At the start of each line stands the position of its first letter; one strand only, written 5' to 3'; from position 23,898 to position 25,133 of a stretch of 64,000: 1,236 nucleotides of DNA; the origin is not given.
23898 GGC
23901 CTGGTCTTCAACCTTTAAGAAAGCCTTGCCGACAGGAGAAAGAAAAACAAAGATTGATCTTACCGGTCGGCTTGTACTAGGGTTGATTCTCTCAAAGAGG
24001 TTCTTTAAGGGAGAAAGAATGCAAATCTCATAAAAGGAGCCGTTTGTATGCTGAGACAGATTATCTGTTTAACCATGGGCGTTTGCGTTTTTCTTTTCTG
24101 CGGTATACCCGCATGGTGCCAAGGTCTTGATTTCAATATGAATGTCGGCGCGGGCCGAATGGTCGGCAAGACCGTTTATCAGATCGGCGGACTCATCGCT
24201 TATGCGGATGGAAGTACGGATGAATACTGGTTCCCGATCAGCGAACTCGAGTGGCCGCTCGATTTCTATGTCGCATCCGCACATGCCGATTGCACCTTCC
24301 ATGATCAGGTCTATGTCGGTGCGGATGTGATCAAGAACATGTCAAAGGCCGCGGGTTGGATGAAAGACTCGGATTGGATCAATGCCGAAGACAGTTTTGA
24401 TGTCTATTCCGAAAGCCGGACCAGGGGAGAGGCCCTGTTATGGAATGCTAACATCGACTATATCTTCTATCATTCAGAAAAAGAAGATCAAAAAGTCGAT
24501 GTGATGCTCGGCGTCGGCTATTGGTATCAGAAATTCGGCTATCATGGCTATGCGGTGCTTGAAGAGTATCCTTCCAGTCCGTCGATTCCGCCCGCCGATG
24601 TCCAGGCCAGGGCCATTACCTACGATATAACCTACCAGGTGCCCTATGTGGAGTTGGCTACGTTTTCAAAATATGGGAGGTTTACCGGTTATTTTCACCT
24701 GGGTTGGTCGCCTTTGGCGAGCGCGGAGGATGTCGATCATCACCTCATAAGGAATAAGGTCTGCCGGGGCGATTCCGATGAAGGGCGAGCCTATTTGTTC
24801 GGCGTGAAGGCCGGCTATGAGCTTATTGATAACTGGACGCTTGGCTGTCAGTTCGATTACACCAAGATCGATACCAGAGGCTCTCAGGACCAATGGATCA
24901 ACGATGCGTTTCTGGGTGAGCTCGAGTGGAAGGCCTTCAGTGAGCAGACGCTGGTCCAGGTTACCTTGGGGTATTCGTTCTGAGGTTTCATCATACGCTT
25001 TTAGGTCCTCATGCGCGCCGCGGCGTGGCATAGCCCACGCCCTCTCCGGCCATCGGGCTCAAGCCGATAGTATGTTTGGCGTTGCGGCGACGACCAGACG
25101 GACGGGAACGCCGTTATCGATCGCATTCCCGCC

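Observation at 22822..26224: Three clustered omptin-family (peptidase A26) outer-membrane protease paralogs in a high-GC anaerobe-type genome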

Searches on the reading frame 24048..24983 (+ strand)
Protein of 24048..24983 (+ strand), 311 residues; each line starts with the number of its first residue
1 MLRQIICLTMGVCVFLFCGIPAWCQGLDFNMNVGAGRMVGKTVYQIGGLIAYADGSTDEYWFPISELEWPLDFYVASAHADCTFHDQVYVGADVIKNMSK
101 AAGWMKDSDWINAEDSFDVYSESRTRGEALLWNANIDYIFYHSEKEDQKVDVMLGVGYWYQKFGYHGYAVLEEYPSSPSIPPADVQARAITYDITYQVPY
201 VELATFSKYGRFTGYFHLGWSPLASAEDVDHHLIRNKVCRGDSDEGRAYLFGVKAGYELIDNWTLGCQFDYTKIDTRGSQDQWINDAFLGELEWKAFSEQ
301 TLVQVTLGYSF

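Call 3: search_protein_families(library=pfam, proteins=[window:24048-24983:+], max_evalue=1)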
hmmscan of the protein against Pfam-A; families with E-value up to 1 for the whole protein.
window:24048-24983:+ (311 aa): 3 families
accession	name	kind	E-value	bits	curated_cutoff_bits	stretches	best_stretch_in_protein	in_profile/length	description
PF01278.26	Omptin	-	5e-16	59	22.6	1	57-280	28-248/283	Omptin family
PF13505.12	OMP_b-brl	-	0.00084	20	28.7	1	149-311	57-175/175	Outer membrane protein beta-barrel domain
PF24518.1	Ig_CD22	-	0.096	13.5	27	1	99-147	20-71/121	B-cell receptor CD22-like, first Ig-like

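Call 4: search_protein_families(library=ncbifam, proteins=[window:24048-24983:+], max_evalue=1)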
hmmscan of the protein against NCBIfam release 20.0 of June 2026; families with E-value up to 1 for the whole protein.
window:24048-24983:+ (311 aa): 6 families
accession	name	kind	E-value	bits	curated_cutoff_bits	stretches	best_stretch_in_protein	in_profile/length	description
NF008223.0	PRK10993.1-3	equivalog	2.9e-12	46.3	467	1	64-286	60-282/312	omptin family outer membrane protease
NF008227.0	PRK10993.2-4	equivalog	4.1e-09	36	706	1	64-272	72-282/326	omptin family outer membrane protease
NF008224.0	PRK10993.1-4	subfamily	2.3e-07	30.3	415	1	64-260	59-260/315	omptin family outer membrane protease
NF008226.0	PRK10993.2-2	equivalog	1.1e-06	28.3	580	1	84-291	78-283/308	omptin family outer membrane protease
NF008222.0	PRK10993.1-1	subfamily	8.1e-06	25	537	1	81-262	77-264/317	omptin family outer membrane protease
TIGR04565.1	OMP_myx_plus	subfamily_domain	0.021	14.8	60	1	248-310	12-71/161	outer membrane beta-barrel domain-containing protein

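Call 5: search_solved_structures(query=window:24048-24983:+, max_evalue=10, show_alignments=3)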
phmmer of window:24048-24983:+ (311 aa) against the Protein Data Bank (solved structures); distinct sequences matched with E-value up to 10: 4.
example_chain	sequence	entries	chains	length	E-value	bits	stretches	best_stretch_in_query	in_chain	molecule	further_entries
2x56_A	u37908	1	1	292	6.8e-05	25.4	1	63-280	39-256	COAGULASE/FIBRINOLYSIN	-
2x55_A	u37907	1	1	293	6.9e-05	25.4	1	63-280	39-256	COAGULASE/FIBRINOLYSIN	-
4dcb_A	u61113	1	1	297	0.00027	23.4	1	63-280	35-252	Coagulase/fibrinolysin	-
2x4m_A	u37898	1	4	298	0.00068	22.1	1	63-280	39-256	COAGULASE/FIBRINOLYSIN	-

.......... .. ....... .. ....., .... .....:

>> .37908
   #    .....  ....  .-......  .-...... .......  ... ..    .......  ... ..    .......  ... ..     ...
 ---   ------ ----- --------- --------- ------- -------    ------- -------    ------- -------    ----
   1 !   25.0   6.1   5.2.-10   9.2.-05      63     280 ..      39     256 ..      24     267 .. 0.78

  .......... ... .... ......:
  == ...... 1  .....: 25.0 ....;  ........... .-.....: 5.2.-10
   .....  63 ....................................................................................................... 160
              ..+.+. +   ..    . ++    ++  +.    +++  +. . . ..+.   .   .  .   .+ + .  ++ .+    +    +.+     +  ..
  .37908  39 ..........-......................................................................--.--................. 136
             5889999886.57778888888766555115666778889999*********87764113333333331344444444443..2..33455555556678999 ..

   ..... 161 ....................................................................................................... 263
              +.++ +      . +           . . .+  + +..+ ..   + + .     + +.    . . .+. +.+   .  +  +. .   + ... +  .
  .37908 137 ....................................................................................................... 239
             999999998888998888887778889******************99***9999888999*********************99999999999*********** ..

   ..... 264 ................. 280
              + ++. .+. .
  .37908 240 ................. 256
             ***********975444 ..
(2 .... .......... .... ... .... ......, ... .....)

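Call 8: find_homologous_proteins(query=window:24048-24983:+, max_evalue=0.001)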
Query window:24048-24983:+ (311 aa): 28 proteins with E <= 0.001 among 644 candidates.
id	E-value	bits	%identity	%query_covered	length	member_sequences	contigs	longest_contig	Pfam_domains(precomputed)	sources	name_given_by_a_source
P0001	2.2e-196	670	89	100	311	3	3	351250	PF01278.27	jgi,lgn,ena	-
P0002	1.8e-164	565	75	100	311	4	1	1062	PF01278.27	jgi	-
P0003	2.4e-161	555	74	100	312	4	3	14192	PF01278.27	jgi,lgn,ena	-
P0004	2.9e-161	554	76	97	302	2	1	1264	PF01278.27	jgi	jgi:outer membrane protease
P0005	2.5e-92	328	49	100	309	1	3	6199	PF01278.27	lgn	-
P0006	1.4e-89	319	49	100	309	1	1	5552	PF01278.27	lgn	-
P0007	5.0e-45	172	37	91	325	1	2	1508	PF13505.13,PF01278.27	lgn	-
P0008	8.7e-45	171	36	93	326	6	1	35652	PF01278.27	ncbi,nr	ncbi:MAG TPA: hypothetical protein DDY32_19155 [Desulfobulbaceae bacterium]|nr:hypothetical protein 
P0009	4.9e-43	166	36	93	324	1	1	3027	PF01278.27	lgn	-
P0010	5.2e-43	166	37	92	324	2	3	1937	PF01278.27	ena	-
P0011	1.5e-42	164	35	92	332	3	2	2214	PF01278.27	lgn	-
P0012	1.2e-41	161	37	91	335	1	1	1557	PF13505.13,PF01278.27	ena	-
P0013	3.3e-41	160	37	91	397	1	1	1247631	PF13505.13,PF01278.27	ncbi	ncbi:MAG: omptin family outer membrane protease [Smithellaceae bacterium]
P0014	3.5e-40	156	34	100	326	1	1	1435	PF13505.13,PF01278.27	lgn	-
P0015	2.4e-39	154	37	91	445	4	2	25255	PF01278.27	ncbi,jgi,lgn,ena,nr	ncbi:MAG: omptin family outer membrane protease [Syntrophales bacterium]|jgi:outer membrane protease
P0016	2.5e-38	150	34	100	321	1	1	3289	PF01278.27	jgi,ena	-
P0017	4.3e-38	149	34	100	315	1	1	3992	PF13505.13,PF01278.27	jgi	jgi:outer membrane protease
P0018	4.0e-37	146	35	91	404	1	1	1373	PF13505.13,PF01278.27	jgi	jgi:outer membrane protease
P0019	7.2e-36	142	37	81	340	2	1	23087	PF03797.26,PF01278.27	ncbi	-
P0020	7.9e-33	132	36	81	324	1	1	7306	PF13505.13,PF03797.26,PF01278.27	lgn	-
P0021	9.2e-29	119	34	82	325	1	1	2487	PF01278.27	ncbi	-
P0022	9.0e-27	112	31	86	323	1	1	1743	PF01278.27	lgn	-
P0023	4.0e-26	110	32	92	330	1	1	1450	PF01278.27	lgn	-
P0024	1.2e-24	105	32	83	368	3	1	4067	PF01278.27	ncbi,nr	ncbi:MAG: omptin family outer membrane protease [Desulfobulbaceae bacterium]|nr:omptin family outer 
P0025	5.4e-24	103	28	90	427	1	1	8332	PF01278.27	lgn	-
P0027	1.2e-14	72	29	79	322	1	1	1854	PF01278.27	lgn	-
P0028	4.5e-10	57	29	79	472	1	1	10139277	PF01278.27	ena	-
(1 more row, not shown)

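Call 9: find_encoding_contigs(protein=P0001, flank=10000, max_places=4)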
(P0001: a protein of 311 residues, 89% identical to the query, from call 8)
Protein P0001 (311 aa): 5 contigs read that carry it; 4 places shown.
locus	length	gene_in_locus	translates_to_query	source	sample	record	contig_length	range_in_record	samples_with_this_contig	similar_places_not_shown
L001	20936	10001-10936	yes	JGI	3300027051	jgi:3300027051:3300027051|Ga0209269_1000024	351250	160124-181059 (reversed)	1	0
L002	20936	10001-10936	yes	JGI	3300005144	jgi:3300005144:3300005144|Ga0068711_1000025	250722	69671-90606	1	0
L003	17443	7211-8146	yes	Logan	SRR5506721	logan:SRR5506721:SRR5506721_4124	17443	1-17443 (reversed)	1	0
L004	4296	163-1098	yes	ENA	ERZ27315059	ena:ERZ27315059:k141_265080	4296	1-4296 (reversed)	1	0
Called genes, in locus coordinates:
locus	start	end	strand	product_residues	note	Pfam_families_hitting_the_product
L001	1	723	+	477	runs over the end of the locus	PF13727:CoA_binding_3, PF02397:Bac_transf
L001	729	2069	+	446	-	PF13231:PMT_2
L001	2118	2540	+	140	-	PF00383:dCMP_cyt_deam_1, PF14437:MafB19-deam, PF14439:Bd3614-deam (faint)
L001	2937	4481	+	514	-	PF05496:RuvB_N (weak), PF13177:DNA_pol3_delta2, PF13604:AAA_30 (weak), PF00004:AAA, PF13401:AAA_22 (weak), PF22608:DNAX_ATPase_lid, PF12169:DNA_pol3_gamma3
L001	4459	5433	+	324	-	PF03576:Peptidase_S58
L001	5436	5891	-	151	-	PF01161:PBP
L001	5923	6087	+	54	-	-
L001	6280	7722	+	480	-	-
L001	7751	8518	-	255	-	PF01522:Polysacc_deac_1, PF10096:DUF2334 (weak)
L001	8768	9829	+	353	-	PF01278:Omptin (weak)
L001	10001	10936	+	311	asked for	PF01278:Omptin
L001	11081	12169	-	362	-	-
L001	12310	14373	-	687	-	PF03190:Thioredox_DsbH, PF13899:Thioredoxin_7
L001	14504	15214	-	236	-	PF01852:START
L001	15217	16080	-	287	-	PF00106:adh_short, PF08659:KR (weak), PF13561:adh_short_C2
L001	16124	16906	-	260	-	PF00106:adh_short, PF08659:KR, PF13561:adh_short_C2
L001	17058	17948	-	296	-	PF27259:AF_1499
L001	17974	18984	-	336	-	PF01852:START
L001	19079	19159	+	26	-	-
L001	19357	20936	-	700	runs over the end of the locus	PF00158:Sigma54_activat, PF14532:Sigma54_activ_2, PF07728:AAA_5 (weak), PF25601:AAA_lid_14, PF02954:HTH_8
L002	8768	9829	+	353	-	PF01278:Omptin (weak)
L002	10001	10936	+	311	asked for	PF01278:Omptin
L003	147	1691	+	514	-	PF05496:RuvB_N (weak), PF13177:DNA_pol3_delta2, PF13604:AAA_30 (weak), PF00004:AAA, PF13401:AAA_22 (weak), PF22608:DNAX_ATPase_lid, PF12169:DNA_pol3_gamma3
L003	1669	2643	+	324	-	PF03576:Peptidase_S58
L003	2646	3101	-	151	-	PF01161:PBP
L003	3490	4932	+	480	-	-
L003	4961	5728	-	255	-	PF01522:Polysacc_deac_1, PF10096:DUF2334 (weak)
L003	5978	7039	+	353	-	PF01278:Omptin (weak)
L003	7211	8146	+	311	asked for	PF01278:Omptin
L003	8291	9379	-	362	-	-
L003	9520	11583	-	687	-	PF03190:Thioredox_DsbH, PF13899:Thioredoxin_7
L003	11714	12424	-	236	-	PF01852:START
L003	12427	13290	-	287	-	PF00106:adh_short, PF08659:KR (weak), PF13561:adh_short_C2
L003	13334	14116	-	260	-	PF00106:adh_short, PF08659:KR, PF13561:adh_short_C2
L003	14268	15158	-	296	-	PF27259:AF_1499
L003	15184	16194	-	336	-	PF01852:START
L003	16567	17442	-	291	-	?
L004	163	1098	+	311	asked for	PF01278:Omptin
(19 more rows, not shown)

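Call 10: find_encoding_contigs(protein=P0008, flank=8000, max_places=3)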
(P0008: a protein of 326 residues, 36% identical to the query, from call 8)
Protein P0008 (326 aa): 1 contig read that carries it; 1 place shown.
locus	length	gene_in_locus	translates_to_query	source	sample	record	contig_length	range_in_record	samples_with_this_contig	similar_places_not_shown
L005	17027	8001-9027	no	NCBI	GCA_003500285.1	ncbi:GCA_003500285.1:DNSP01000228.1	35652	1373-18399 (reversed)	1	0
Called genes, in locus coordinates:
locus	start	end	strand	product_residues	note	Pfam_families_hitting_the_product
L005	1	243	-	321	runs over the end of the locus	PF01590:GAF (weak), PF13185:GAF_2 (weak), PF13492:GAF_3 (faint), PF01590:GAF, PF13185:GAF_2, PF08448:PAS_4 (faint)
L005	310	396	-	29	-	-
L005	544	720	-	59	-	-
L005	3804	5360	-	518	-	PF00989:PAS (weak), PF13188:PAS_8 (faint), PF13426:PAS_9, PF00512:HisKA, PF02518:HATPase_c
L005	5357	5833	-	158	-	-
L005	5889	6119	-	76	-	-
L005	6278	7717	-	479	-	PF00072:Response_reg, PF00158:Sigma54_activat, PF14532:Sigma54_activ_2, PF07728:AAA_5 (weak), PF25601:AAA_lid_14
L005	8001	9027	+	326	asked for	PF01278:Omptin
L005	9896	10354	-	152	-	PF06262:Zincin_1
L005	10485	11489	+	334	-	PF01565:FAD_binding_4, PF02873:MurB_C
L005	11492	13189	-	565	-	PF00072:Response_reg, PF00989:PAS, PF13188:PAS_8 (weak), PF13426:PAS_9, PF08447:PAS_3, PF00512:HisKA, PF02518:HATPase_c, PF14501:HATPase_c_5 (weak)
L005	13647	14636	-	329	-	PF04060:FeS, PF00196:GerE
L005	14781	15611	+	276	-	PF04060:FeS, PF12654:DUF3786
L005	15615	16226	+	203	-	PF12654:DUF3786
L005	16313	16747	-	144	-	PF02566:OsmC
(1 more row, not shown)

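Call 34: find_related_loci(query=window:24048-24983:+, collection=genome_contigs, flank=8000)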
Query window:24048-24983:+ (311 aa) in genome_contigs; peptide patterns used: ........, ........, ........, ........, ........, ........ (x = any residue, [..] = any of these).
110 stretches matched a pattern, but none encodes a relative of the query by tblastn (E <= 1e-3).

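Call 37: find_related_loci(query=A5, collection=genome_contigs, flank=8000)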
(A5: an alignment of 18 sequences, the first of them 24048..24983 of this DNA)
Query A5 (311 aa) in genome_contigs; peptide patterns used: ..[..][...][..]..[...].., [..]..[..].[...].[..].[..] (x = any residue, [..] = any of these).
429 stretches matched a pattern; 72 encode a relative of the query (tblastn E <= 1e-3); 72 distinct loci.
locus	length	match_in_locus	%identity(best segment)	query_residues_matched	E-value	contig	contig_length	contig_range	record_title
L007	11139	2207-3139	76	1-311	3e-167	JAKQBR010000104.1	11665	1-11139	MAG: Deltaproteobacteria bacterium isolate USCA_metabat.134_sub k141_651111, whole genome shotgun sequence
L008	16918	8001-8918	39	1-311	9e-58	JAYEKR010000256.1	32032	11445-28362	MAG: Thermodesulfobacteriota bacterium isolate MAG132 MAG132_256, whole genome shotgun sequence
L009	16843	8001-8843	36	29-311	3e-48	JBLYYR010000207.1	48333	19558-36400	MAG: Arenicellales bacterium isolate DBRS4.bin12 k97_682485, whole genome shotgun sequence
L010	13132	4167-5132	31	2-311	1e-47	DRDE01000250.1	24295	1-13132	MAG TPA_asm: Nitrospirae bacterium isolate HyVt-268 HyVt-268_k295_606400, whole genome shotgun sequence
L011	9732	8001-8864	35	30-311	1e-46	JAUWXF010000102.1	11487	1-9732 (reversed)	MAG: Desulfobacterales bacterium isolate CSMAG_2677 CSMAG_2677_k127_2402750_length_11487_cov_966.1309, whole genome shot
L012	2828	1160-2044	35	14-311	8e-46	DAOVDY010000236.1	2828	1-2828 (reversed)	MAG TPA_asm: Desulfobacteraceae bacterium isolate CSMAG_1069 CSMAG_1069_k141_2883194_length_2828_cov_11.3621, whole geno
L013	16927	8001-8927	35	7-311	4e-45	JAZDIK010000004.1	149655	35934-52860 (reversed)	MAG: Pseudomonadota bacterium isolate MEGAHIT-group-0.394 k141_2144047, whole genome shotgun sequence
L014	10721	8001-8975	31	2-311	5e-45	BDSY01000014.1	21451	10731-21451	Bacterium BMS3Abin06 DNA, contig: NODE_56, whole genome shotgun sequence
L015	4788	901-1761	37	29-311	1e-44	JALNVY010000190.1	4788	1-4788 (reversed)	MAG: Syntrophales bacterium isolate SO_2016_GW1 bin 25 scaffold34722_OW334_2016, whole genome shotgun sequence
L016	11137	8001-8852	35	27-311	3e-44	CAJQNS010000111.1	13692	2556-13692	MAG: uncultured Desulfofustis sp. isolate 10_20180412_Bin_METABAT_65_1 genome assembly, contig: c_000003644590, whole ge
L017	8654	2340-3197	36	30-311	8e-44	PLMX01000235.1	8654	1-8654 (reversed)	MAG: Syntrophaceae bacterium isolate fen_1164 73.20120800_E2X.21_contig_62279, whole genome shotgun sequence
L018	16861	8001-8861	36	29-311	2e-43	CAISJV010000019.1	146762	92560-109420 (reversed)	MAG: uncultured delta proteobacterium isolate AlinenLipids_bin-9048 genome assembly, contig: bin-9048:19/95, whole genom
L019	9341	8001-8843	35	29-311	3e-43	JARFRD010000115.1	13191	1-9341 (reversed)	MAG: Gammaproteobacteria bacterium isolate MAG_Ve_Sed_41 k141_3079187, whole genome shotgun sequence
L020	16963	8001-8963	32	1-311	3e-43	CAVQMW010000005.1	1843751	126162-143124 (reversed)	MAG: uncultured delta proteobacterium isolate MFD03804.bin.1.81 genome assembly, contig: contig_3986, whole genome shotg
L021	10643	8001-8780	37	29-280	9e-43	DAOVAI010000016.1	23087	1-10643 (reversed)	MAG TPA_asm: Pseudomonadota bacterium isolate CSMAG_975 CSMAG_975_k141_5159021_length_23087_cov_11.4483, whole genome sh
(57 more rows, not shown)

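Call 47: find_encoding_contigs(protein=P0005, flank=7000, max_places=3)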
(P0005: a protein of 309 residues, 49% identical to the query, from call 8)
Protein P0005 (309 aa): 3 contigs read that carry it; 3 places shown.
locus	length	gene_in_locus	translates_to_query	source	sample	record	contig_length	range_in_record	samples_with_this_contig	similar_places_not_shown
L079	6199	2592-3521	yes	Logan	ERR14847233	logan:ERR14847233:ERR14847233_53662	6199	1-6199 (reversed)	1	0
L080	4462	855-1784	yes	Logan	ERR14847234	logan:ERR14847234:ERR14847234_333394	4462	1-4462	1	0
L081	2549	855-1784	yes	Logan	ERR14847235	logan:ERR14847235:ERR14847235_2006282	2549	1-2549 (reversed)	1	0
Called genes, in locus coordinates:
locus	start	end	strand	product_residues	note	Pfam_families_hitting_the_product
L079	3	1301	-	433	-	?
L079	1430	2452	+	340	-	-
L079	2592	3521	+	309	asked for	PF01278:Omptin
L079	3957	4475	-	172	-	PF00132:Hexapep, PF21711:DCTN5 (faint), PF25084:LbH_EIF2B (faint), PF25087:GMPPB_C (faint)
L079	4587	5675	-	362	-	PF13484:Fer4_16, PF13646:HEAT_2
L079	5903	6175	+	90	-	-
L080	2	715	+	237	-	?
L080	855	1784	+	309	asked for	PF01278:Omptin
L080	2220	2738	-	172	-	PF00132:Hexapep, PF21711:DCTN5 (faint), PF25084:LbH_EIF2B (faint), PF25087:GMPPB_C (faint)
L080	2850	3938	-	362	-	PF13484:Fer4_16, PF13646:HEAT_2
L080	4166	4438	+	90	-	-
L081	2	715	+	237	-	?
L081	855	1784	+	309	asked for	PF01278:Omptin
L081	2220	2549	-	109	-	?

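Call 65: list_cluster_members(proteins=[window:24048-24983:+, P0029, P0039, window:28620-30086:+, P0042])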
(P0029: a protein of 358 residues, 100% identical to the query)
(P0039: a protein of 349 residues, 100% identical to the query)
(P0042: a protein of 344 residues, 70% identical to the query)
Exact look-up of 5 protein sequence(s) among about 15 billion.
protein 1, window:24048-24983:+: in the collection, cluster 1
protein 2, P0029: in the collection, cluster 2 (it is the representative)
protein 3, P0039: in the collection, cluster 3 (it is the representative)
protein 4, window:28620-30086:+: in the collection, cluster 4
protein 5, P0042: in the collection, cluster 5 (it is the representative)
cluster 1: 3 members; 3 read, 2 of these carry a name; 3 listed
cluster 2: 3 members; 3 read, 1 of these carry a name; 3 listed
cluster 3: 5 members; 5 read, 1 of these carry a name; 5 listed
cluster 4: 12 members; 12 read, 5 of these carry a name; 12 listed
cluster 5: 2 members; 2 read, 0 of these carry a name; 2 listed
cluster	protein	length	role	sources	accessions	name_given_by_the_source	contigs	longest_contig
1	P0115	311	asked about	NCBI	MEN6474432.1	MAG: omptin family outer membrane protease [Syntrophaceae bacterium]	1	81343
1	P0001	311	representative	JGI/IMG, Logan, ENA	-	-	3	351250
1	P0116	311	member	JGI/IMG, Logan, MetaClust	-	\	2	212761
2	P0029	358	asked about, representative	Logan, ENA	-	-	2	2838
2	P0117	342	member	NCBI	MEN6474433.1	MAG: omptin family outer membrane protease [Syntrophaceae bacterium]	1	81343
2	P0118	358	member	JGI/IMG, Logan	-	-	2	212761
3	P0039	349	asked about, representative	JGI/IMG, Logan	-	-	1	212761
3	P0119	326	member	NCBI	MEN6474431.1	MAG: omptin family outer membrane protease [Syntrophaceae bacterium]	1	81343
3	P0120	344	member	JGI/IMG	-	-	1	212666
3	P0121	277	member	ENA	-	-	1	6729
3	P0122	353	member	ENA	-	-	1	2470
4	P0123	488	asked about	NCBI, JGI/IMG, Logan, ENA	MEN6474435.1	MAG: signal recognition particle protein [Syntrophaceae bacterium]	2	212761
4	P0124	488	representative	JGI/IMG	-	-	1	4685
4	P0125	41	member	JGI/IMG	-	endogenous inhibitor of DNA gyrase (YacG/DUF329 family)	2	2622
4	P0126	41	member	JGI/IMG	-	endogenous inhibitor of DNA gyrase (YacG/DUF329 family)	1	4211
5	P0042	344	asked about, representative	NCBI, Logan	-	-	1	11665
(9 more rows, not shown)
